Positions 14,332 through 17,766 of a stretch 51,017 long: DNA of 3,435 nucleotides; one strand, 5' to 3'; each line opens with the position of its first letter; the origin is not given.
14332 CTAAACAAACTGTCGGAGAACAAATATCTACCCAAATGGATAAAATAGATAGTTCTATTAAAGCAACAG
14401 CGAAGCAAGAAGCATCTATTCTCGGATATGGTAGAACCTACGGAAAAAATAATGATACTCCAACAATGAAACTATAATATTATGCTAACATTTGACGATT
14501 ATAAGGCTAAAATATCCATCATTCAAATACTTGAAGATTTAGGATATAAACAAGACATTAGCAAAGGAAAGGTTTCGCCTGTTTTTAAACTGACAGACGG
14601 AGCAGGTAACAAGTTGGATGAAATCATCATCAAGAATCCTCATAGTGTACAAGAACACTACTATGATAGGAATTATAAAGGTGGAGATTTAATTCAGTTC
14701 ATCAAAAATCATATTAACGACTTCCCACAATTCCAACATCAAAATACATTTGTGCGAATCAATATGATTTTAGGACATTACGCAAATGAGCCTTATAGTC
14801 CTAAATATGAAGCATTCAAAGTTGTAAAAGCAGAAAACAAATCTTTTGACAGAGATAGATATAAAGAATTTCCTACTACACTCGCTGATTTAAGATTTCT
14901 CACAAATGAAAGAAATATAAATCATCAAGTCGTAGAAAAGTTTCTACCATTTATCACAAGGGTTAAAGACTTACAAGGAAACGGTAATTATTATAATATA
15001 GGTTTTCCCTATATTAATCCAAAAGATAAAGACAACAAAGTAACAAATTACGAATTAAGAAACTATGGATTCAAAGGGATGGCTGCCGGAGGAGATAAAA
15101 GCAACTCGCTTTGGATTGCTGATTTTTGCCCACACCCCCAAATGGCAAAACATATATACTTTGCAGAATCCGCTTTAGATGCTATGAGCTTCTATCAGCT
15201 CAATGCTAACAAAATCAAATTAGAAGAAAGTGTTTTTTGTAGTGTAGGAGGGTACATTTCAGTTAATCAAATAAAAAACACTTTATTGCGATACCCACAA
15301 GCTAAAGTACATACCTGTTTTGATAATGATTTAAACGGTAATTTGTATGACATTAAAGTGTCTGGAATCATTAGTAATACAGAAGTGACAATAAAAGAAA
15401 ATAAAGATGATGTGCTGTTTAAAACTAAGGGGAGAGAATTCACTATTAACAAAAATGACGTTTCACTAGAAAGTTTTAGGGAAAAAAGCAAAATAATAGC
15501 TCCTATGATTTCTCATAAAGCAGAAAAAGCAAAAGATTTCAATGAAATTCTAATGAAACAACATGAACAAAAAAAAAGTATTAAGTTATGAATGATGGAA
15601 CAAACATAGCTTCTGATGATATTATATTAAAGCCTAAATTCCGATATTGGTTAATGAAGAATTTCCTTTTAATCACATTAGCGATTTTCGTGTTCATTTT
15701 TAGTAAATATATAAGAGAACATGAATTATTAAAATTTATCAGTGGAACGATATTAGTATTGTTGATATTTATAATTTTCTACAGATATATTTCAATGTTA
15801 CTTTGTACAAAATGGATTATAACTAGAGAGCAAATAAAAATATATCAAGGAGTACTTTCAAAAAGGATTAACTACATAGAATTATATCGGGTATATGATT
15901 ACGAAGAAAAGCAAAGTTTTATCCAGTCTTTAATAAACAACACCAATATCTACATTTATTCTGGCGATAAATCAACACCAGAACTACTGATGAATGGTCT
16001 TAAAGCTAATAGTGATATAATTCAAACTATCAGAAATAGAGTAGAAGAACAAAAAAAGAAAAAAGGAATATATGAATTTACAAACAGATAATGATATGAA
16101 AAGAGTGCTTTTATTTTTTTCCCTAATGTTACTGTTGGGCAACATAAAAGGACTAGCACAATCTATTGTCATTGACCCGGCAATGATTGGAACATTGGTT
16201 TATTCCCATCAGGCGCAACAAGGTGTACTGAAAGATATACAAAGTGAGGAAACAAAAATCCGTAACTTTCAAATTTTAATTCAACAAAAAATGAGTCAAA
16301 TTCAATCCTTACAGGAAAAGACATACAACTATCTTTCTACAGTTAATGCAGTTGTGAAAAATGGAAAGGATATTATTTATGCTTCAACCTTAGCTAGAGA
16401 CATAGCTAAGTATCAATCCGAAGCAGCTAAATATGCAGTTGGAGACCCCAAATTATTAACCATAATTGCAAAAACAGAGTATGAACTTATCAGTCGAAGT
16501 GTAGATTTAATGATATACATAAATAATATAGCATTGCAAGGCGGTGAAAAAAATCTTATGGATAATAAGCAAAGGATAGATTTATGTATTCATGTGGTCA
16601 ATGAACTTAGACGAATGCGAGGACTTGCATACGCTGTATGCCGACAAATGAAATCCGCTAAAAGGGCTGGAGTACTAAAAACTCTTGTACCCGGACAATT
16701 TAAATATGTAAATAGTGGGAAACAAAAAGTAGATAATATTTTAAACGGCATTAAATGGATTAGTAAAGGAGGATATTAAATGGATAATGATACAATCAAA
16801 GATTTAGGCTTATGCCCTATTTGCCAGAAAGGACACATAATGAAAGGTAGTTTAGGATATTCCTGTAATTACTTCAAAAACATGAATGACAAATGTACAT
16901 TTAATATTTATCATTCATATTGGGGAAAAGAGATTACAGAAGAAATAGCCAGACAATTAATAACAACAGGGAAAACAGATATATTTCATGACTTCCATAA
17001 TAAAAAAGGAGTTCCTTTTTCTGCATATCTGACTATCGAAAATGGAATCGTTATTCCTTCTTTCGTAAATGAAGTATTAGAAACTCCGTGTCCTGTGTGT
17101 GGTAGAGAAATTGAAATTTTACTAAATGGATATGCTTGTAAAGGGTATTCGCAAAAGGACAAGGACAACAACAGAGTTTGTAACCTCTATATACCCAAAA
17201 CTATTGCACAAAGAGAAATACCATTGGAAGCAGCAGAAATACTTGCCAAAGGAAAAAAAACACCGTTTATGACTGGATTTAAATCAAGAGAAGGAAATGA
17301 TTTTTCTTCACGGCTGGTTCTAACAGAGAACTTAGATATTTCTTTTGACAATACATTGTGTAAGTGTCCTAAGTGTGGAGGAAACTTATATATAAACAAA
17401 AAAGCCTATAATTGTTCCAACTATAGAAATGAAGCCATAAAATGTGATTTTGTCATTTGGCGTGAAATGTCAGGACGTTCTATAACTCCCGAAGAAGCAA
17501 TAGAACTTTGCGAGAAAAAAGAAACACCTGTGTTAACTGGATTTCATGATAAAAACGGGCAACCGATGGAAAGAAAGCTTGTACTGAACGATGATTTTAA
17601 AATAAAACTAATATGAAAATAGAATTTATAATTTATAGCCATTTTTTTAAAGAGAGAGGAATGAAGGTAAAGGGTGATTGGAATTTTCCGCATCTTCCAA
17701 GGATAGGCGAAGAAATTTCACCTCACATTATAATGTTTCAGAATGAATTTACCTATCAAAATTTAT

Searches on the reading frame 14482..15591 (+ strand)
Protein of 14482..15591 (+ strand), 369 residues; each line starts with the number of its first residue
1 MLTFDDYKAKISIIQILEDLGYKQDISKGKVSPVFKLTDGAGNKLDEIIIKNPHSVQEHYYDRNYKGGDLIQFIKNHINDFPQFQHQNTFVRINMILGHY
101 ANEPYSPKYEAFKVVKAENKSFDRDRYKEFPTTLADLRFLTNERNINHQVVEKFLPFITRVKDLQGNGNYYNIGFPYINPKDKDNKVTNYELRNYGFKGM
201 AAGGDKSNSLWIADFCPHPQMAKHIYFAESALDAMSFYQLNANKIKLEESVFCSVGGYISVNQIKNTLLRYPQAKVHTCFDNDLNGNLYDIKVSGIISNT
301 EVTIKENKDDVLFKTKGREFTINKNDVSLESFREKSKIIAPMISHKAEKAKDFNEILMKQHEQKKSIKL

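Call 45: search_protein_families(library=pfam, proteins=[window:14482-15591:+], max_evalue=0.001)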
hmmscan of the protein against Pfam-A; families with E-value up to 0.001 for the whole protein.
window:14482-15591:+ (369 aa): 2 families
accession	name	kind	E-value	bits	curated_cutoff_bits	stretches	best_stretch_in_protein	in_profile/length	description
PF13155.12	Toprim_2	-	1.6e-08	35.2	22.1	1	228-303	3-72/88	Toprim-like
PF13154.11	DUF3991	-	1.8e-07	32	24.5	1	138-207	1-65/74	Protein of unknown function (DUF3991)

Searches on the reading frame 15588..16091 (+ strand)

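Call 45: search_protein_families(library=pfam, proteins=[window:15588-16091:+], max_evalue=0.001)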
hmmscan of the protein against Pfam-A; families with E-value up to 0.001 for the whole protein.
window:15588-16091:+ (167 aa): 1 family
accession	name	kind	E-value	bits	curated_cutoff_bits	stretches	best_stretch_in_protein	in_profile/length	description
PF03703.20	bPH_2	-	3.5e-06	27.6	22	1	74-132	4-62/78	Bacterial PH domain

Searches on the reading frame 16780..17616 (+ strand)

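Call 45: search_protein_families(library=pfam, proteins=[window:16780-17616:+], max_evalue=0.001)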
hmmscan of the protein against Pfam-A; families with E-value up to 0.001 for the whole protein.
window:16780-17616:+ (278 aa): 3 families
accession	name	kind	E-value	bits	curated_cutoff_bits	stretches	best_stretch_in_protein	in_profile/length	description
PF13342.12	Toprim_Crpt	-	4.3e-45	152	32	3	221-276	1-56/60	C-terminal repeat of topoisomerase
PF08063.17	Zn_ribbon_PADR1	-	5.5e-10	39.3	25.1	1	193-225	2-35/42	PADR1 domain, zinc ribbon fold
PF09723.15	Zn_ribbon_8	-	0.00086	19.7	34.4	0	187-202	21-36/41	Zinc ribbon domain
